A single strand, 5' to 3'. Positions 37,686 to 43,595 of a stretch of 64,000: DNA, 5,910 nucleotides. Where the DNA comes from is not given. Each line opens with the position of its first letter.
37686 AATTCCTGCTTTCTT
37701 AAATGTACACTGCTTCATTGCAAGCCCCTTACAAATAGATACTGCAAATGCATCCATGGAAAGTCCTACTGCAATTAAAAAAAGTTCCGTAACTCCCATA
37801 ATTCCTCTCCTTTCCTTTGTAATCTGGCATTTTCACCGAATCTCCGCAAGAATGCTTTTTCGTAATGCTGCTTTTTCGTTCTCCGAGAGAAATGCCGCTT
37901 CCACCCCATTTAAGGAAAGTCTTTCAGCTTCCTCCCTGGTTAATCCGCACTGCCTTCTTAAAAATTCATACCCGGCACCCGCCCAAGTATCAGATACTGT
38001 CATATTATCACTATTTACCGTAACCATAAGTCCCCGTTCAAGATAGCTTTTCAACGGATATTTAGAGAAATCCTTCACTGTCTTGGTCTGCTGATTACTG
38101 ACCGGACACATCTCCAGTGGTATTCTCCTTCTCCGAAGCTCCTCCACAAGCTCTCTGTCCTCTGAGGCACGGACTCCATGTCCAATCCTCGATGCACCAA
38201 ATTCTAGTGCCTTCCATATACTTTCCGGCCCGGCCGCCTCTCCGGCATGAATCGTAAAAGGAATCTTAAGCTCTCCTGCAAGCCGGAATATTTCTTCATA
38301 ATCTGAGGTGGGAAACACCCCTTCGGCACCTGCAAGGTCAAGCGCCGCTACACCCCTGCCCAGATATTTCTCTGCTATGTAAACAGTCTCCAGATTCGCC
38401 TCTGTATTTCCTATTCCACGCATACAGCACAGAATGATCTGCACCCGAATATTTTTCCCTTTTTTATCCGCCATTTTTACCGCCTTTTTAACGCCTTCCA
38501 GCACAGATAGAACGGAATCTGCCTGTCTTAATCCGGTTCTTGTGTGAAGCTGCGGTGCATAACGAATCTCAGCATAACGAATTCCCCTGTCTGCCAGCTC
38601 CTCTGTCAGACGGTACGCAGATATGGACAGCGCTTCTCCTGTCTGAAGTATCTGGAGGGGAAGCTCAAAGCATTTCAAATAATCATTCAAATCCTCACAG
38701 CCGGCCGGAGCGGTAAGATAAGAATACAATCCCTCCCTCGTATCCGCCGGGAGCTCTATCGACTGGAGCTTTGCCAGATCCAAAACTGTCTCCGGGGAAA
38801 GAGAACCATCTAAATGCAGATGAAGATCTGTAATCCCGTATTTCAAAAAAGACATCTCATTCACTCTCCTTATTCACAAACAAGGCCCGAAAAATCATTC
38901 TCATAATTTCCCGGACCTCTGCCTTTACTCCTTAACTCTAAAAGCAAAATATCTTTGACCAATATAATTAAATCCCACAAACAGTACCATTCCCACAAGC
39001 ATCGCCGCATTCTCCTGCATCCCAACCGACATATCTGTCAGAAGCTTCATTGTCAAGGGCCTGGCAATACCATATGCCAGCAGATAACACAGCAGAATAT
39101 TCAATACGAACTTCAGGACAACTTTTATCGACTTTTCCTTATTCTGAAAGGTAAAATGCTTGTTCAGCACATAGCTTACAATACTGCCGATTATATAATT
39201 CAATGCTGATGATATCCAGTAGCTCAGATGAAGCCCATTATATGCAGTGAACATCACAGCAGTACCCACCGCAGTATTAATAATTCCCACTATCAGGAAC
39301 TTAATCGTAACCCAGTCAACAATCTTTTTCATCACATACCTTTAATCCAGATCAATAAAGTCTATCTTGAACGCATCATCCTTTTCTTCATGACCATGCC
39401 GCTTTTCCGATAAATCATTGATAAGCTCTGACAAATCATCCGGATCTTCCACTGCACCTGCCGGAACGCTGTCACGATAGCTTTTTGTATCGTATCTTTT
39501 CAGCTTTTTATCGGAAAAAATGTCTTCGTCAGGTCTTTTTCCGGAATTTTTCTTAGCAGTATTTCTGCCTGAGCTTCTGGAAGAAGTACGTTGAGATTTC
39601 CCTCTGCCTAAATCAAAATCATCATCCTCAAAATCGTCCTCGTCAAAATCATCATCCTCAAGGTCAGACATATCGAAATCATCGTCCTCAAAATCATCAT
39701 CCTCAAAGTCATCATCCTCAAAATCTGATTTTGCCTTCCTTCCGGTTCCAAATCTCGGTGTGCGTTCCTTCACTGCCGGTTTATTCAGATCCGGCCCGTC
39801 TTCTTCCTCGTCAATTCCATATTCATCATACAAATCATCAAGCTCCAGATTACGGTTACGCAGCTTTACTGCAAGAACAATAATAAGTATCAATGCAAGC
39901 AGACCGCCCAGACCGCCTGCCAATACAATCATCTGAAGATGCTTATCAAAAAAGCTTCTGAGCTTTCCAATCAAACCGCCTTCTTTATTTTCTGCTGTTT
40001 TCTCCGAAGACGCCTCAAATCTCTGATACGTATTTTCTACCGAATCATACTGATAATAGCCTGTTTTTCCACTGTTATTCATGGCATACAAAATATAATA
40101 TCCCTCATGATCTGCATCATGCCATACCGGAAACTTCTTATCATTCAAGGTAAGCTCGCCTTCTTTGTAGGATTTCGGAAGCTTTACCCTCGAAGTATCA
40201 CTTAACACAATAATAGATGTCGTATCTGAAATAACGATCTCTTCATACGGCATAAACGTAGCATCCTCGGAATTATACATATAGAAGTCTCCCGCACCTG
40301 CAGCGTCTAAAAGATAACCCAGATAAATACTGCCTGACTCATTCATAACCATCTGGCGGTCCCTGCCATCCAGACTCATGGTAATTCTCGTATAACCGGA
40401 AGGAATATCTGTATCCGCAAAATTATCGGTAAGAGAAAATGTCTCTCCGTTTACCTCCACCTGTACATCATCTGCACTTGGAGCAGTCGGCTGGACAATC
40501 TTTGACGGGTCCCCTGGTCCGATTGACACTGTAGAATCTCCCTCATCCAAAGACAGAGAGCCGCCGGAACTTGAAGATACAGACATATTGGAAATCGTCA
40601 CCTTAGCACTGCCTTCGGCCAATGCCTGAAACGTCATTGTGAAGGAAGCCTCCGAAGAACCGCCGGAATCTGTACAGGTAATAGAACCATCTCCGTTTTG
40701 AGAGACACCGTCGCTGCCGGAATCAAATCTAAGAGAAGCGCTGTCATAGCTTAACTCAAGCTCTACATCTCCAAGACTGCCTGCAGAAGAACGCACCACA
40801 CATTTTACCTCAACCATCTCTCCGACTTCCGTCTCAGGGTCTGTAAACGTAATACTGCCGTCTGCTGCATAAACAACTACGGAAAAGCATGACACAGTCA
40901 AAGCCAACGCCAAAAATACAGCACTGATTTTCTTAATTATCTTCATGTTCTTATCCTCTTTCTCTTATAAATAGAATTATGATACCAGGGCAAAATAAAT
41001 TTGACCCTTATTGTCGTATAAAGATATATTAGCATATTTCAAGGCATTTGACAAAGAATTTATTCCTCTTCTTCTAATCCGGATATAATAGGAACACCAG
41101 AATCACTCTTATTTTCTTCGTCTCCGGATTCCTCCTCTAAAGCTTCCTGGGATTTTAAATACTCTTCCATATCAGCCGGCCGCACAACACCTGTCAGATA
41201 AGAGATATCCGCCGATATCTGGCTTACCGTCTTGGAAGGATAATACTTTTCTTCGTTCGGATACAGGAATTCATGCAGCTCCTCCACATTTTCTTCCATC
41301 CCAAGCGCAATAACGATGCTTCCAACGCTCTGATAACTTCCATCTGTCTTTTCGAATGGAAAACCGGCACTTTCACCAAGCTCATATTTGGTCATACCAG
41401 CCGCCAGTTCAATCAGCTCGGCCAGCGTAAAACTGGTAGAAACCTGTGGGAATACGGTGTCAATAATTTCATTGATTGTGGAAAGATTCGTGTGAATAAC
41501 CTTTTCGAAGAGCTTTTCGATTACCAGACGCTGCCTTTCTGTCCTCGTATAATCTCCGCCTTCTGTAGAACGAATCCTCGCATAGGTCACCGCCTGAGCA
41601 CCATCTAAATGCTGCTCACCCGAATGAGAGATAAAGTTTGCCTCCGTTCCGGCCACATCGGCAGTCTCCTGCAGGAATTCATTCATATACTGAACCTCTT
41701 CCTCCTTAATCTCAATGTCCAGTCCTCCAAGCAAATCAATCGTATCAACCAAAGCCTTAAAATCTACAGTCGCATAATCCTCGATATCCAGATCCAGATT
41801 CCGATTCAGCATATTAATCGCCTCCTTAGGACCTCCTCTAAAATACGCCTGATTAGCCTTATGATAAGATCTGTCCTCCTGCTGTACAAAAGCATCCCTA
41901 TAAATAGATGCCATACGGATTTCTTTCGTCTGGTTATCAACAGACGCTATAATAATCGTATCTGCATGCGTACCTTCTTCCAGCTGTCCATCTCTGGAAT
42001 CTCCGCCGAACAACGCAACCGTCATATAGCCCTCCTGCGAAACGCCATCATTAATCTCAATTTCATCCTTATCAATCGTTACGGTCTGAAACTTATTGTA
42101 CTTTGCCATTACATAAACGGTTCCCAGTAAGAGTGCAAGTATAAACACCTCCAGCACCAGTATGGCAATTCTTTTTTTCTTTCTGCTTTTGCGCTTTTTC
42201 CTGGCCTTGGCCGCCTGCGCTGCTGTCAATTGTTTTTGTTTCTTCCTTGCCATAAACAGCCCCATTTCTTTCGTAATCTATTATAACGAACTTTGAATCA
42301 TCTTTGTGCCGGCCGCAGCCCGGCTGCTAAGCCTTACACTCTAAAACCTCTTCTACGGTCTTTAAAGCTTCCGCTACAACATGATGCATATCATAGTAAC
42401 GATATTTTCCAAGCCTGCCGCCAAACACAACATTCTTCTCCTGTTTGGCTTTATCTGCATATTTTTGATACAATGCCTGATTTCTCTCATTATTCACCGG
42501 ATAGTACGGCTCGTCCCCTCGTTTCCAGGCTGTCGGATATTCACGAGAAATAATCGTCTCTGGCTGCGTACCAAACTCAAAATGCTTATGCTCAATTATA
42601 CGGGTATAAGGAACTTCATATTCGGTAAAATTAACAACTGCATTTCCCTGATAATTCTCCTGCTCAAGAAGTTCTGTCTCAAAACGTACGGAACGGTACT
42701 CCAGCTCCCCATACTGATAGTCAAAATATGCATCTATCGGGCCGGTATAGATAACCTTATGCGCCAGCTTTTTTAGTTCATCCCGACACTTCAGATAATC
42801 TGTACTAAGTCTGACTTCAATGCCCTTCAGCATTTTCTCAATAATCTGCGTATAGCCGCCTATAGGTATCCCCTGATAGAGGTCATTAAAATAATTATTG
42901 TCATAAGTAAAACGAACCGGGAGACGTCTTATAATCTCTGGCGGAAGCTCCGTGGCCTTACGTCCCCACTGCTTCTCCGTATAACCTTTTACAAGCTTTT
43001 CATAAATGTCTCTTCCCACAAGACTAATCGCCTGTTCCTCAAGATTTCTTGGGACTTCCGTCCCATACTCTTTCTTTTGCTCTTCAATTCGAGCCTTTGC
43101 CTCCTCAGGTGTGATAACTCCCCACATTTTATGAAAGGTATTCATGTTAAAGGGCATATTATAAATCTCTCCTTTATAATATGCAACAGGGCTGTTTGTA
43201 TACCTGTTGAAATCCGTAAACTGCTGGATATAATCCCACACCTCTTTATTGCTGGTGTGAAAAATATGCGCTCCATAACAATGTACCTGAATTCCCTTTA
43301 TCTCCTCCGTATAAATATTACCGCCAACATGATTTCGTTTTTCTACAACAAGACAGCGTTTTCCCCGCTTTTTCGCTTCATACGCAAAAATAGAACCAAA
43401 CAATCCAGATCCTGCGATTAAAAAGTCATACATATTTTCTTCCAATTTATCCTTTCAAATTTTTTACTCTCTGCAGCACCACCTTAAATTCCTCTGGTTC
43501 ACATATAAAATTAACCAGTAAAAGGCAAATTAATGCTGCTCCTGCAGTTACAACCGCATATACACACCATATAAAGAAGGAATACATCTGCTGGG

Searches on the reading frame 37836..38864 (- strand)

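Call 56: search_protein_families(library=pfam, proteins=[window:37836-38864:-], max_evalue=0.001)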
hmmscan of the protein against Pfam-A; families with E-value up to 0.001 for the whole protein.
window:37836-38864:- (343 aa): 2 families
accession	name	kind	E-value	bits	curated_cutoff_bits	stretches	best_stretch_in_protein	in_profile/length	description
PF00962.28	A_deaminase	-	4e-85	286.2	27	1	12-338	3-327/330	Adenosine deaminase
PF19326.5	AMP_deaminase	-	0.00015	20.8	27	1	203-287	454-535/630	AMP deaminase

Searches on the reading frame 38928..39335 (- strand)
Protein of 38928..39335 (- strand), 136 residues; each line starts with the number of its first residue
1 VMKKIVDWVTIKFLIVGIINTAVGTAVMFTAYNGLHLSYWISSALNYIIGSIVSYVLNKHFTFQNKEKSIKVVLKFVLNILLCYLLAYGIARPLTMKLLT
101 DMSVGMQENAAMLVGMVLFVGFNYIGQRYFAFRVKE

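Call 57: search_protein_families(library=pfam, proteins=[window:38928-39335:-], max_evalue=0.001)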
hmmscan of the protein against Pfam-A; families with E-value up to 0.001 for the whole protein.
window:38928-39335:- (136 aa): 1 family
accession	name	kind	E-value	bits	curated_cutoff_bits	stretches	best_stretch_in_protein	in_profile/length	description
PF04138.20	GtrA_DPMS_TM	-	3.2e-24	85.8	26.1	1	12-132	1-117/117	GtrA/DPMS, transmembrane domain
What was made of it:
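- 38925..39335 (-): GtrA-family small membrane protein (136 aa); candidate flippase for the lipid-linked sugar, at the far end of the same polysaccharide locus. PF04138 E 3.2e-24 (call 57).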

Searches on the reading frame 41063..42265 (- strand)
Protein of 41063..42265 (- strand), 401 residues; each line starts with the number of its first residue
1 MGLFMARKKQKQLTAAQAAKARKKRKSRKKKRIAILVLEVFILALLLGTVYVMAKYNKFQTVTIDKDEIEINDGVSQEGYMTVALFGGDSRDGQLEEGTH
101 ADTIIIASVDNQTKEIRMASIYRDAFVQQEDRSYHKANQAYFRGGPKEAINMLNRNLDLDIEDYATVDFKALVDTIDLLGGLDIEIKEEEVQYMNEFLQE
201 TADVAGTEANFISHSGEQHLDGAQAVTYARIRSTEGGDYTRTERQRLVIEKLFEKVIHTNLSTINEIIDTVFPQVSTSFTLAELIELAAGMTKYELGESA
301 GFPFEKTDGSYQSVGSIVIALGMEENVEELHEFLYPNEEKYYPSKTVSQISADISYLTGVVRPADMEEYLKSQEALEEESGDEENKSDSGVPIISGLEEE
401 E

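Call 56: search_protein_families(library=pfam, proteins=[window:41063-42265:-], max_evalue=0.001)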
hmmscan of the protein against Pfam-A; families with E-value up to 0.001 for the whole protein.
window:41063-42265:- (401 aa): 1 family
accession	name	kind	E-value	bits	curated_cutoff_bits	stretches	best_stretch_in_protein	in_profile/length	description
PF03816.19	LytR_cpsA_psr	-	1.1e-34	120.2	24.6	1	100-256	1-148/150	LytR_cpsA_psr family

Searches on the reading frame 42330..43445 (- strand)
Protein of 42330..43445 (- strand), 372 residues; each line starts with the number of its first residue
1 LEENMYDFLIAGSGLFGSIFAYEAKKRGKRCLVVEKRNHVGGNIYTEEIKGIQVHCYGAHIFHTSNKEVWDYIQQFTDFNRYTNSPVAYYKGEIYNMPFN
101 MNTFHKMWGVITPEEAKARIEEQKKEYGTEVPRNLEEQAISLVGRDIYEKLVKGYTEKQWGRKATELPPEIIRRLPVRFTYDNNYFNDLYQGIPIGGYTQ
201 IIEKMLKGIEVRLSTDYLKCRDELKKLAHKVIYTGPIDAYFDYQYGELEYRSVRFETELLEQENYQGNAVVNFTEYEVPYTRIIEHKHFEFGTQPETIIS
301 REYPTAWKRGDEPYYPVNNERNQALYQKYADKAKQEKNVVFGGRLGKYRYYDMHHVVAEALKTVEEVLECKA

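Call 56: search_protein_families(library=pfam, proteins=[window:42330-43445:-], max_evalue=0.001)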
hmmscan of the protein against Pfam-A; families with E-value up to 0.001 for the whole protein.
window:42330-43445:- (372 aa): 5 families
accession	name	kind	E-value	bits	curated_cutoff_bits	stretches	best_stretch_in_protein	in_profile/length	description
PF03275.19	GLF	-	1.3e-86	289.9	26.3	1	150-350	1-203/203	UDP-galactopyranose mutase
PF13450.12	NAD_binding_8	-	1.4e-20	73.7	21.9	1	10-76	1-68/68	NAD(P)-binding Rossmann-like domain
PF01593.30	Amino_oxidase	-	1.8e-09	37.9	19.8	1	21-212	7-220/443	Flavin containing amine oxidoreductase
PF12831.13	FAD_oxidored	-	1.7e-05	24.7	27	1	7-108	1-98/416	FAD dependent oxidoreductase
PF00890.30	FAD_binding_2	-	0.00024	20.9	20.4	1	7-44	1-38/414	FAD binding domain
